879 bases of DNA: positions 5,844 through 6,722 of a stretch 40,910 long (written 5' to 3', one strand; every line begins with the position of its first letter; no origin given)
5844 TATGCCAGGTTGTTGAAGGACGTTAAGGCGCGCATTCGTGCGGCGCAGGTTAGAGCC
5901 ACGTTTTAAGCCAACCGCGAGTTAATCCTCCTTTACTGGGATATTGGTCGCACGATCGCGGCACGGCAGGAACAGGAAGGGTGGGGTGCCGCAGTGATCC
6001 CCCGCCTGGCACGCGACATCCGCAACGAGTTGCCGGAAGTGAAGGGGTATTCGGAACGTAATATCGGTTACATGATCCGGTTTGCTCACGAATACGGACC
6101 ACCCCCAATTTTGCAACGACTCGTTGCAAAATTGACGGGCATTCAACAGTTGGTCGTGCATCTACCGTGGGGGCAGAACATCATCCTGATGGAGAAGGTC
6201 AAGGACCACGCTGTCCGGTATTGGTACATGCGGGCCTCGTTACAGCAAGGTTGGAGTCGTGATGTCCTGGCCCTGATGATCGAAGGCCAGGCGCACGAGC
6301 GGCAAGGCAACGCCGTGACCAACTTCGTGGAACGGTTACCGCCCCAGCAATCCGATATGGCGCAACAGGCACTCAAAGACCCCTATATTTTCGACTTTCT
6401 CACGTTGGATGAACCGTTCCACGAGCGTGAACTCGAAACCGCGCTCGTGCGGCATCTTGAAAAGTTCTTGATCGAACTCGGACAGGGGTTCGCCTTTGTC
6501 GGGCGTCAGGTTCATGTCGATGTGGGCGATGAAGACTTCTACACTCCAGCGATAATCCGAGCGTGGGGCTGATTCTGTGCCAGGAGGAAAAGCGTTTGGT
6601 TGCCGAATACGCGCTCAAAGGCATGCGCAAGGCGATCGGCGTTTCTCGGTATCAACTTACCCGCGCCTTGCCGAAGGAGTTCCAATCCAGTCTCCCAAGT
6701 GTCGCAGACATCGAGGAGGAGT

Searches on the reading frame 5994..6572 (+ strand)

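Call 68: search_protein_families(library=pfam, proteins=[window:5994-6572:+], max_evalue=0.001)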
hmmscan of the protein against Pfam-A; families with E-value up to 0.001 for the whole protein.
window:5994-6572:+ (192 aa): 2 families
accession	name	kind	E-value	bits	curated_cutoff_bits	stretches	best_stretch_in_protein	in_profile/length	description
PF06250.17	YhcG_C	-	1.3e-21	77.5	32.5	1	124-183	1-60/157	YhcG PDDEXK nuclease domain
PF17761.7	DUF1016_N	-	3.2e-21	76.3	32.8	1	2-103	49-137/137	DUF1016 N-terminal domain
